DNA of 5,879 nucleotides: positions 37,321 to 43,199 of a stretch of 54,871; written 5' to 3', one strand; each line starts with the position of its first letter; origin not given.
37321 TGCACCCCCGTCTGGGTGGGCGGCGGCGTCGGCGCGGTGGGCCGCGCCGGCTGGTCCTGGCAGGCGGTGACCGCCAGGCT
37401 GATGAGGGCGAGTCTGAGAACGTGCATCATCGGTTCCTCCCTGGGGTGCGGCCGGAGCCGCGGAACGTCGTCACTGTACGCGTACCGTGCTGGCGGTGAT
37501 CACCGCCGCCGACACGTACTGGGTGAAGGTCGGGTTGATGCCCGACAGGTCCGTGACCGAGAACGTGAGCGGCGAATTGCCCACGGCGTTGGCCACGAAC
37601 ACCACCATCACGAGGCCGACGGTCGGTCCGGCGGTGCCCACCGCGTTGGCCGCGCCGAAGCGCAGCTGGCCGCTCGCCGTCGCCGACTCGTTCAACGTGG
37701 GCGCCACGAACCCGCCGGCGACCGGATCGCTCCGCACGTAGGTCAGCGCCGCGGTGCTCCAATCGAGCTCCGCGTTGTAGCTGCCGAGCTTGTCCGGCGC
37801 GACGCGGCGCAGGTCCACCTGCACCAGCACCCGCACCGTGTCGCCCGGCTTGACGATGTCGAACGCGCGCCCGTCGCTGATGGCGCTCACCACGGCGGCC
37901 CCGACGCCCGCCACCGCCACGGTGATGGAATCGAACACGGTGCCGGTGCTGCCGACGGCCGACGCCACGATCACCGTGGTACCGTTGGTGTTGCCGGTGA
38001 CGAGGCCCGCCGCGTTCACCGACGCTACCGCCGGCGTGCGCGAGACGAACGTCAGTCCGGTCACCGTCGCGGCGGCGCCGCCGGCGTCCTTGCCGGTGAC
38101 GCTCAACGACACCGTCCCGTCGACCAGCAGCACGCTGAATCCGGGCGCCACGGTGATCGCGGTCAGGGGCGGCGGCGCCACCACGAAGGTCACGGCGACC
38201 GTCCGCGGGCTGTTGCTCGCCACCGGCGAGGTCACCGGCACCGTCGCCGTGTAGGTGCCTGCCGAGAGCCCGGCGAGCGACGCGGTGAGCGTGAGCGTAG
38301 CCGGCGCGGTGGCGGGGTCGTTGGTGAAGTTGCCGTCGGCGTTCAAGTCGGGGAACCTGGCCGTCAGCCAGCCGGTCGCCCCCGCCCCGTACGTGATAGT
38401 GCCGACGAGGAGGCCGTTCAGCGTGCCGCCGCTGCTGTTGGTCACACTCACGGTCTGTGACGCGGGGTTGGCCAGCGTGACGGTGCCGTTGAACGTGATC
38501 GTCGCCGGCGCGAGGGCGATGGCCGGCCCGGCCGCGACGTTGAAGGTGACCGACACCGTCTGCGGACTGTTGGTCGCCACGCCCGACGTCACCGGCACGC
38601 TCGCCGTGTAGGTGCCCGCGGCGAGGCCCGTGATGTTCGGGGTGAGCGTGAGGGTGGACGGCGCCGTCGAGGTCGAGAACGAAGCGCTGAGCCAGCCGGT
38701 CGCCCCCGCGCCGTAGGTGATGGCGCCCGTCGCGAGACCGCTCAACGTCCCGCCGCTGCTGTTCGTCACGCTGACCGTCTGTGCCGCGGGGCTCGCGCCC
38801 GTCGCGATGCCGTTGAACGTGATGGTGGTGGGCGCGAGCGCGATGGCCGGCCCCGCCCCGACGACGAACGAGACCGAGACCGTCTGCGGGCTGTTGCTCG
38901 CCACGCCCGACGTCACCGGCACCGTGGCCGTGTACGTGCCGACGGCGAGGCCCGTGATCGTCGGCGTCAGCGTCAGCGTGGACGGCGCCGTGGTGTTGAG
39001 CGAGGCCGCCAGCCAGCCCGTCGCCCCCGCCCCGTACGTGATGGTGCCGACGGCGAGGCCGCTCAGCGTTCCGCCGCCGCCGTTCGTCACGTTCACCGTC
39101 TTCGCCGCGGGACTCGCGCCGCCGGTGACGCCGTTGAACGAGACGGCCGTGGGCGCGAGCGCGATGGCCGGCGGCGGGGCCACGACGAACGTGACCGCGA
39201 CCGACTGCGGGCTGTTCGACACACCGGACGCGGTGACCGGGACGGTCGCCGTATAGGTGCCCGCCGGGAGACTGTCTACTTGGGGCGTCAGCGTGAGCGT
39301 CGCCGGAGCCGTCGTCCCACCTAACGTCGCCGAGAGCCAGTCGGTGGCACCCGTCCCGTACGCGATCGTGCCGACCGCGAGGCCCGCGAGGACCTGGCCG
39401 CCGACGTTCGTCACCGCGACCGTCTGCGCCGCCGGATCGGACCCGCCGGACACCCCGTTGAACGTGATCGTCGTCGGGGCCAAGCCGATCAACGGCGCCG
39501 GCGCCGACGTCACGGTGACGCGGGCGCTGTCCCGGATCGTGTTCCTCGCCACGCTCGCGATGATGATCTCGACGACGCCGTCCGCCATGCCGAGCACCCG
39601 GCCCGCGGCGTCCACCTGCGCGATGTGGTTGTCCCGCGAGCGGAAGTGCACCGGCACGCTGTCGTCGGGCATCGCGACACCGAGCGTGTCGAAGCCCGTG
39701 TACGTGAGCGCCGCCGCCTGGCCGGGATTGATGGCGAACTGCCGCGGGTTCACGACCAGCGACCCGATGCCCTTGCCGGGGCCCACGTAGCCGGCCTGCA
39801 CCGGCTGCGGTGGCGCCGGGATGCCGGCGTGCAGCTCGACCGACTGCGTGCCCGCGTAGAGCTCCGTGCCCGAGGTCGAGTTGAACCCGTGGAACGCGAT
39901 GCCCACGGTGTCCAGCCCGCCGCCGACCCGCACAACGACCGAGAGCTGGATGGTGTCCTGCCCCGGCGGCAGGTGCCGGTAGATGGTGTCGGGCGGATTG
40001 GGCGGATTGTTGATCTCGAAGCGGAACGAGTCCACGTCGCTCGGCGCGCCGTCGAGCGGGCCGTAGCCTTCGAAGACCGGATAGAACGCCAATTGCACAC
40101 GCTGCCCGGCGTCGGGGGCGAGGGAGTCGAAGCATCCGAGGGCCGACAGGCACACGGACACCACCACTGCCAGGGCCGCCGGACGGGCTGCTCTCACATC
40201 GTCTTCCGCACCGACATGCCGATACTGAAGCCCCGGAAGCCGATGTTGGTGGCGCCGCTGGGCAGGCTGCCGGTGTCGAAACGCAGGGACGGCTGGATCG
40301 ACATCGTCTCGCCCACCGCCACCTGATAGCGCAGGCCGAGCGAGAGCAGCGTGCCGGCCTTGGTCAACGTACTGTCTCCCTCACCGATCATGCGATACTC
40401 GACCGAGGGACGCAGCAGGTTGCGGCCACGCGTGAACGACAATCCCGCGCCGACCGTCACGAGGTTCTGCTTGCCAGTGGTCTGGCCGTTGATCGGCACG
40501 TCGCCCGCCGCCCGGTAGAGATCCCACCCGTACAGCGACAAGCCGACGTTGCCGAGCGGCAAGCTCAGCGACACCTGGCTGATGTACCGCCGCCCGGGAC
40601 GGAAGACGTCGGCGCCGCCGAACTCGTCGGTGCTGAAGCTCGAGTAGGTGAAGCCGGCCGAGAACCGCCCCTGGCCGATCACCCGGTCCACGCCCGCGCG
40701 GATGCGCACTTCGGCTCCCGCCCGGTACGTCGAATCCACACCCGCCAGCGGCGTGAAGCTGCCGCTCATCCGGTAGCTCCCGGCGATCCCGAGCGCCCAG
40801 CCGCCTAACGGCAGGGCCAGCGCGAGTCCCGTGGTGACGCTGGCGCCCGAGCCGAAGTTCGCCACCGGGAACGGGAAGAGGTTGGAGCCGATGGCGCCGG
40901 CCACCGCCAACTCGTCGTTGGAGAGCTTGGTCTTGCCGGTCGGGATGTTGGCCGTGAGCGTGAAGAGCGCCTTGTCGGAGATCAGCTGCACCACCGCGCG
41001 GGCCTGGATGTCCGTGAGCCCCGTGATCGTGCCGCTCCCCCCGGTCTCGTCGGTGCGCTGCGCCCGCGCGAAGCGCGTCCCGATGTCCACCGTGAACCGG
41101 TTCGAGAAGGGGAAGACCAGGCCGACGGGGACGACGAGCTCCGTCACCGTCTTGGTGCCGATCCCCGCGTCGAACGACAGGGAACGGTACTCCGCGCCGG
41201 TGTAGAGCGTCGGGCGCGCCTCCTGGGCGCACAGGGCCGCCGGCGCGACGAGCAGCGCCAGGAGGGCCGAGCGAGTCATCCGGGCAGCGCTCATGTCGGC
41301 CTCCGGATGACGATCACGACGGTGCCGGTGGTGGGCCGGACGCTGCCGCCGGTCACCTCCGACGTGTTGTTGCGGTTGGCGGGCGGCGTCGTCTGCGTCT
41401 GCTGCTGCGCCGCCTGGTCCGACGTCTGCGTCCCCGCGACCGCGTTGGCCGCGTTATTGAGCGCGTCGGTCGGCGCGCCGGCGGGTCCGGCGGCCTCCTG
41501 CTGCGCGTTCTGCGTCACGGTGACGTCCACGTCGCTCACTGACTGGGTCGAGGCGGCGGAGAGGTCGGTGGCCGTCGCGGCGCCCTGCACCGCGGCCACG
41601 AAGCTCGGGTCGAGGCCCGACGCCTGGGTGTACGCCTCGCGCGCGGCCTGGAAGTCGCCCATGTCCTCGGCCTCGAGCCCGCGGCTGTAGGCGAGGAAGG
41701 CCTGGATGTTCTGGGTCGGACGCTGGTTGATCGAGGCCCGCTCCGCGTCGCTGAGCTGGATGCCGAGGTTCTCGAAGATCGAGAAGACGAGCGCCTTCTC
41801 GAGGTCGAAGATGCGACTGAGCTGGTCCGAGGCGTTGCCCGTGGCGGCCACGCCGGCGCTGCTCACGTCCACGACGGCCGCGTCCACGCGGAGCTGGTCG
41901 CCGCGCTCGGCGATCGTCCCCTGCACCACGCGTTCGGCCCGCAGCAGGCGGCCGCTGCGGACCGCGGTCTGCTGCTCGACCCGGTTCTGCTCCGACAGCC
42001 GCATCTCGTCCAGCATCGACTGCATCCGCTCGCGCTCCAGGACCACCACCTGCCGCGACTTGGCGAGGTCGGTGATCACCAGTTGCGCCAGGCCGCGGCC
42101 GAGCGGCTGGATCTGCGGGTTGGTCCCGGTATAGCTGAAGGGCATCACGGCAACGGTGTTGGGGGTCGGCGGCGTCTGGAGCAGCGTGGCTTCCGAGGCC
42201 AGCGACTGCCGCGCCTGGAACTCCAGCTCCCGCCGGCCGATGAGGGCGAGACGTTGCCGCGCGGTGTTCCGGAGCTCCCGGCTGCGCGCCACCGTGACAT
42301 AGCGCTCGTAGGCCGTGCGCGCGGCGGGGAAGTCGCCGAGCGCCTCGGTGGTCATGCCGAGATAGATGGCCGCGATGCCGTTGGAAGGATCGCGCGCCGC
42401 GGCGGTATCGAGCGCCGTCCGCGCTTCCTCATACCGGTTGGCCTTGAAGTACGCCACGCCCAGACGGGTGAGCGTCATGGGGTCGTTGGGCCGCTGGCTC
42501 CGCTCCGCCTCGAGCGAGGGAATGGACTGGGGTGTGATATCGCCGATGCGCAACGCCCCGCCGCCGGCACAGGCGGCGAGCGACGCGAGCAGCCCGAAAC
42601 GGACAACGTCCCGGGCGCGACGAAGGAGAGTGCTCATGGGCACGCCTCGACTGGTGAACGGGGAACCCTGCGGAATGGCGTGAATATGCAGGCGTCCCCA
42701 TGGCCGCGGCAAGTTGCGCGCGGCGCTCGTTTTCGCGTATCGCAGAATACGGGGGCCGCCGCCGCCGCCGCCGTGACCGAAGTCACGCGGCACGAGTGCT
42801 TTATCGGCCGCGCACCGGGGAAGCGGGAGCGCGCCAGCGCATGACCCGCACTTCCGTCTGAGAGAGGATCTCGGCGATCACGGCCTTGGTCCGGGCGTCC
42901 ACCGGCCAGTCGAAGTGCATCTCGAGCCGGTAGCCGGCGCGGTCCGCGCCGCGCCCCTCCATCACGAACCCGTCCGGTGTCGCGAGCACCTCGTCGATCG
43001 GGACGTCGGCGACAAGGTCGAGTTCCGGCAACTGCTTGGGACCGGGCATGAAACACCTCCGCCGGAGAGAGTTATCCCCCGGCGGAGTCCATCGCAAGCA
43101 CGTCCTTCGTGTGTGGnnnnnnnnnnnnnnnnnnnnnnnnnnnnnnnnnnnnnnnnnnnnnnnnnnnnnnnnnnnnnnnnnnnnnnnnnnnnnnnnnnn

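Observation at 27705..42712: Seven-gene, translationally coupled operon encoding a candidate non-cellulosomal cohesin-dockerin cell-surface assembly system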

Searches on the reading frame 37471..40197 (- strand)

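Call 4: search_protein_families(library=pfam, proteins=[window:37471-40197:-], max_evalue=0.1)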
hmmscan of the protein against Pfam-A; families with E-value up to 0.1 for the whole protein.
window:37471-40197:- (908 aa): 3 families
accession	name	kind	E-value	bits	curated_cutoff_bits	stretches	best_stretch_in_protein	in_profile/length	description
PF19410.4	DUF5980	-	0.0099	16.7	27.1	0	302-343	25-68/97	Family of unknown function (DUF5980)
PF07495.19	Y_Y_Y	-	0.023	15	26.6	0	309-339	34-64/65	Y_Y_Y domain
PF02368.24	Big_2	-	0.027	14.8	22.8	2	183-213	36-66/79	Bacterial Ig-like domain (group 2)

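Call 5: search_protein_families(library=ncbifam, proteins=[window:37471-40197:-], max_evalue=0.1)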
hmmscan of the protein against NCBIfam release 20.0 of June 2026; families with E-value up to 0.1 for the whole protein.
window:37471-40197:- (908 aa): 1 family
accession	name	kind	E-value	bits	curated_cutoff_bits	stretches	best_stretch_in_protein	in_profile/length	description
NF033506.0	PACE-CTERM-PROT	exception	0.044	12.4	110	1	458-634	25-195/627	putative S-layer protein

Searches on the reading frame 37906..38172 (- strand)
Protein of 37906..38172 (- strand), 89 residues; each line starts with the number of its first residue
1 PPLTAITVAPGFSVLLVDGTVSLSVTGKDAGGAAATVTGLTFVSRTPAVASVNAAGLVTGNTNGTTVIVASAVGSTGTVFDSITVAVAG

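Call 88: search_protein_families(library=pfam, proteins=[window:37906-38172:-], max_evalue=1)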
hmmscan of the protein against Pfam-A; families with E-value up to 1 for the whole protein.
seq(89 aa): 2 families
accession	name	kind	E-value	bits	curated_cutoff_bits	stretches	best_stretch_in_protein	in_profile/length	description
PF02368.24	Big_2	-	0.00011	22.6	22.8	1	4-70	3-66/79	Bacterial Ig-like domain (group 2)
PF22359.2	Big-like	-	0.016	15.9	27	1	41-76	4-39/48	Bacterial Ig-like domain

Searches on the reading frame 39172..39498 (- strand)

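Call 88: search_protein_families(library=pfam, proteins=[window:39172-39498:-], max_evalue=1)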
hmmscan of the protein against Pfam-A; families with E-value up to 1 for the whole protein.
seq(109 aa): 2 families
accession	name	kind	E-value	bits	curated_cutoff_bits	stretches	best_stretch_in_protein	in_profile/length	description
PF22579.2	Cbm74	-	0.018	15.3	27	1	43-87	16-61/64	Carbohydrate binding module-like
PF13860.13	FlgD_ig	-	0.16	12.4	27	0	21-65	20-65/79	FlgD Ig-like domain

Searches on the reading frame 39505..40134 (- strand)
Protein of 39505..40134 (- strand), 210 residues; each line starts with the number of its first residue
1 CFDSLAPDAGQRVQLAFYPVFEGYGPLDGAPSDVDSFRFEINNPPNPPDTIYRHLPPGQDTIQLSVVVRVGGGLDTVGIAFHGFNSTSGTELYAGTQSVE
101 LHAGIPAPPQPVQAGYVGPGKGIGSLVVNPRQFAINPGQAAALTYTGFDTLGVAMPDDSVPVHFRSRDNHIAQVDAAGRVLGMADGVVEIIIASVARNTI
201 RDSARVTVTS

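Call 88: search_protein_families(library=pfam, proteins=[window:39505-40134:-], max_evalue=1)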
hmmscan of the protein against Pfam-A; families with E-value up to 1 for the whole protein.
seq(210 aa): 2 families
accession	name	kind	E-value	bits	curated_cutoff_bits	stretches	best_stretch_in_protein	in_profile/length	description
PF02368.24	Big_2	-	0.0011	19.3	22.8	1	161-192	35-66/79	Bacterial Ig-like domain (group 2)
PF13157.11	Enas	-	0.065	13.7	22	1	131-159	68-96/112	Endospore appendages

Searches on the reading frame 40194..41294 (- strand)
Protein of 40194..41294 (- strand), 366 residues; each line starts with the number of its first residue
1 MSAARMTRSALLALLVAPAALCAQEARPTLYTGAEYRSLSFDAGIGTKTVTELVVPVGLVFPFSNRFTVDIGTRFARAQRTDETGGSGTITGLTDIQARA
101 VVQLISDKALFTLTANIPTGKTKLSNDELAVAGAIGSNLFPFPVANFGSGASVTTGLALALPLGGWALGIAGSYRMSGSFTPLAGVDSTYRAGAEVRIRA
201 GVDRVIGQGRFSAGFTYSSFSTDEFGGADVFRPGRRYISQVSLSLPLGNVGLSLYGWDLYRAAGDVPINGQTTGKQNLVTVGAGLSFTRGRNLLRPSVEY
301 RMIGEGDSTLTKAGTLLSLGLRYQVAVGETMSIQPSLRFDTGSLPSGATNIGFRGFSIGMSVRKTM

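Call 4: search_protein_families(library=pfam, proteins=[window:40194-41294:-], max_evalue=0.1)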
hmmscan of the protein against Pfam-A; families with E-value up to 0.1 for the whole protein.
window:40194-41294:- (366 aa): 1 family
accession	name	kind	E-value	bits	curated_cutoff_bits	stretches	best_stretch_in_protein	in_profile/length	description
PF13505.12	OMP_b-brl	-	0.00032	21.4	28.7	0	10-153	2-132/175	Outer membrane protein beta-barrel domain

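Call 5: search_protein_families(library=ncbifam, proteins=[window:40194-41294:-], max_evalue=0.1)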
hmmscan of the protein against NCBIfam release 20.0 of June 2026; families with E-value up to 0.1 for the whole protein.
window:40194-41294:- (366 aa): 0 families

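Call 52: search_solved_structures(query=A3, max_evalue=10)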
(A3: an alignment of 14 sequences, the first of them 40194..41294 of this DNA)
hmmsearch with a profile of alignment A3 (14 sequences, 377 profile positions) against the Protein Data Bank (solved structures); distinct sequences matched with E-value up to 10: 13.
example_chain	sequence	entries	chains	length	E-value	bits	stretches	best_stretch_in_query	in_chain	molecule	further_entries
3mf9_A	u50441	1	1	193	0.014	17.6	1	215-261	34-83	Endo-1,4-beta-xylanase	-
3mf6_A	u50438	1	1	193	0.014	17.5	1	215-261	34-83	Endo-1,4-beta-xylanase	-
3mfc_A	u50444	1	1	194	0.022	16.9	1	217-261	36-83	Endo-1,4-beta-xylanase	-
3mfa_A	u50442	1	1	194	0.023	16.8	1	217-261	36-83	Endo-1,4-beta-xylanase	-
1m4w_A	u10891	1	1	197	0.027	16.5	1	217-261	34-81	endoxylanase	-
7eo6_A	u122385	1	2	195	0.028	16.5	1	217-261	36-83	Endo-1,4-beta-xylanase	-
2nqy_A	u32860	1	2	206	0.028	16.5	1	221-262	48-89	FAMILY 11 XYLANASE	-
3zse_A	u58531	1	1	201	0.061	15.4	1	226-260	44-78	ENDO-1,4-BETA-XYLANASE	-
8jst_A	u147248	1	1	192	0.063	15.4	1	225-261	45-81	Endo-beta-1,4-xylanase rMxylcd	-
1h4g_A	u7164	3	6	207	0.13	14.3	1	229-262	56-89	XYLANASE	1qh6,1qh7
1h4h_A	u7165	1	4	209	0.14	14.2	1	229-262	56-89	XYLANASE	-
2f6b_A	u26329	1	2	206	0.14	14.2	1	229-262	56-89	Family 11 Xylanase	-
7f1h_A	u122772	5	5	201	0.31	13.1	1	217-261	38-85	Engineered Retroaldolase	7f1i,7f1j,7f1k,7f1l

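Call 53: search_protein_families(library=pfam, alignment_id=A3, max_evalue=1)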
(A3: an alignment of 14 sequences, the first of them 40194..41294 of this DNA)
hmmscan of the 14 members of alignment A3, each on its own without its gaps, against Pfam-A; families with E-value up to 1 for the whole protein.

A. member 1, window:40194-41294:- (366 aa): 1 family
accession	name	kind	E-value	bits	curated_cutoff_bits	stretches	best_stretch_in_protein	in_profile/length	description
PF13505.12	OMP_b-brl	-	0.00032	21.4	28.7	1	10-153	2-132/175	Outer membrane protein beta-barrel domain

B. families by the number of members that match (of 14 scanned): 6 families
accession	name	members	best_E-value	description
PF13505.12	OMP_b-brl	3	8.6e-05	Outer membrane protein beta-barrel domain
PF00593.30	TonB_dep_Rec_b-barrel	1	0.001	TonB dependent receptor-like, beta-barrel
PF10677.15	DUF2490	1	0.058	Protein of unknown function (DUF2490)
PF12334.13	rOmpB_passenger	1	0.079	Rickettsia outer membrane protein B, passenger domain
PF13568.12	OMP_b-brl_2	1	0.1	Outer membrane protein beta-barrel domain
PF19572.5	PorV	1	0.13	Type IX secretion system protein PorV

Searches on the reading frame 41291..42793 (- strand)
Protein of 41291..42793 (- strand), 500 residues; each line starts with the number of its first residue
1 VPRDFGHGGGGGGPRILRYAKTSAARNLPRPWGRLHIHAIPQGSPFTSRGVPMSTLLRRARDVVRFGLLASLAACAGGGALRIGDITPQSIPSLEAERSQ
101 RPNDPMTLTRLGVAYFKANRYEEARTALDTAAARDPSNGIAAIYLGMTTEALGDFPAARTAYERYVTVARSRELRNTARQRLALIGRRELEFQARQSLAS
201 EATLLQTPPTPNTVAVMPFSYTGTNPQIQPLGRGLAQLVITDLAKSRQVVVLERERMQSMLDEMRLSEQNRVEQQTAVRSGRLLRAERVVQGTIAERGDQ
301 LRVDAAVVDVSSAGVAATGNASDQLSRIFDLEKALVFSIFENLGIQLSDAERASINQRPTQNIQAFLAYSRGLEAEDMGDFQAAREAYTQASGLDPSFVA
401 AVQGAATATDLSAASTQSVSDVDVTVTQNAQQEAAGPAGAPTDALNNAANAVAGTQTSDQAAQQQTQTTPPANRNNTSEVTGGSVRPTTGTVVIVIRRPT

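Call 4: search_protein_families(library=pfam, proteins=[window:41291-42793:-], max_evalue=0.1)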
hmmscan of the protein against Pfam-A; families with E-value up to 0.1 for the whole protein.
window:41291-42793:- (500 aa): 18 families
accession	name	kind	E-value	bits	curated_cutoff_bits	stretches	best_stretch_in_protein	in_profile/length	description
PF07719.23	TPR_2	-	1.3e-13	50.4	27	2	108-138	4-34/34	Tetratricopeptide repeat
PF00515.34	TPR_1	-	1.9e-12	46.9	27.8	2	107-138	3-34/34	Tetratricopeptide repeat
PF13432.12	TPR_16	-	1.8e-10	41.5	32.7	2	110-166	2-58/65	Tetratricopeptide repeat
PF13181.12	TPR_8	-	9.9e-10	38.2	25.7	2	369-397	5-33/34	Tetratricopeptide repeat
PF03783.19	CsgG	-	1.4e-09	38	20.8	1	208-294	6-98/210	Curli production assembly/transport component CsgG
PF14559.12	TPR_19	-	3.1e-08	34.2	25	2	98-138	18-58/68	Tetratricopeptide repeat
PF13424.12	TPR_12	-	8e-08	32.8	30.1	2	107-170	5-76/77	Tetratricopeptide repeat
PF13428.12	TPR_14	-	4.1e-07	30.5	23.5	1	108-146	4-42/44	Tetratricopeptide repeat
PF13414.12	TPR_11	-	7.5e-07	29.2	26.8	1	113-138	2-27/42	TPR repeat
PF13371.12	TPR_9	-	2.3e-06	27.9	35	1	101-142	25-66/73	Tetratricopeptide repeat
PF13174.12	TPR_6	-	3.6e-06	27.7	26.3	1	109-137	4-32/33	Tetratricopeptide repeat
PF04052.18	TolB_N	-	1.5e-05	25.5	22.4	1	211-312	12-102/106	TolB amino-terminal domain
PF13431.12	TPR_17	-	7.3e-05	23.2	24.4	0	101-125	9-33/34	Tetratricopeptide repeat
PF13036.11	LpoB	-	0.00014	22.2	22.3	1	241-299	56-115/147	Peptidoglycan-synthase activator LpoB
PF17680.6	FlgO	-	0.00015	22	22.6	1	203-320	12-122/130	FlgO protein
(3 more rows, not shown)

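Call 5: search_protein_families(library=ncbifam, proteins=[window:41291-42793:-], max_evalue=0.1)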
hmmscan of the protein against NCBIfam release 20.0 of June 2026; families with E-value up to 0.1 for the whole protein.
window:41291-42793:- (500 aa): 12 families
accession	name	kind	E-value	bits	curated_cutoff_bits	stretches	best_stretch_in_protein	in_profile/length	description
TIGR04510.1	mod_pep_cyc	subfamily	2.8e-14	52.6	400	2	240-418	270-451/814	putative peptide modification system cyclase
NF040959.1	MamA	equivalog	1.4e-09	37.7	200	1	90-167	90-167/204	magnetosome protein MamA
TIGR00540.1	TPR_hemY_coli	hypoth_equivalog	1.7e-06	27.1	142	1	80-163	302-383/385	heme biosynthesis-associated TPR protein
TIGR02521.1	type_IV_pilW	equivalog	4.6e-06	26.3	154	1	107-169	33-95/234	type IV pilus biogenesis/stability protein PilW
TIGR02917.1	PEP_TPR_lipo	equivalog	6.9e-06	24.2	312.2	1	94-158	352-416/899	XrtA/PEP-CTERM system TPR-repeat protein PrsT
TIGR02800.1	propeller_TolB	equivalog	0.00016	20.8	343.15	1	211-315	22-118/418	Tol-Pal system beta propeller repeat protein TolB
NF047371.1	FlcA_CTERM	equivalog_domain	0.00052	18.6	300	1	102-172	470-540/646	periplasmic flagellar collar protein FlcA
NF052415.1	T3SS_chap_SctY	equivalog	0.00055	20.4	70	1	94-167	29-105/106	type III secretion apparatus assembly chaperone SctY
TIGR02722.1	lp_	equivalog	0.0011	19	110.55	1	237-299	92-155/189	penicillin-binding protein activator LpoB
TIGR02552.1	LcrH_SycD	equivalog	0.011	15.5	104.8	1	110-173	57-120/136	SycD/LcrH family type III secretion system chaperone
NF033920.0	C39_PA2778_fam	equivalog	0.051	13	150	1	97-167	182-252/255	PA2778 family cysteine peptidase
NF052312.1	T9SS_PorW_SprE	equivalog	0.091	11.4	250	0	93-134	316-357/716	type IX secretion system periplasmic lipoprotein PorW/SprE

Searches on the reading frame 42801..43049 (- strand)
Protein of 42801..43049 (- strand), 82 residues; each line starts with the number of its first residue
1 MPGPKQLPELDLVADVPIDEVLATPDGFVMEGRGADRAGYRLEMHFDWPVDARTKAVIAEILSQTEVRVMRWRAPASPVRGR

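Call 31: search_protein_families(library=pfam, proteins=[window:42801-43049:-], max_evalue=0.01)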
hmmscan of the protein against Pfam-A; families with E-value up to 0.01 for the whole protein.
window:42801-43049:- (82 aa): 0 families
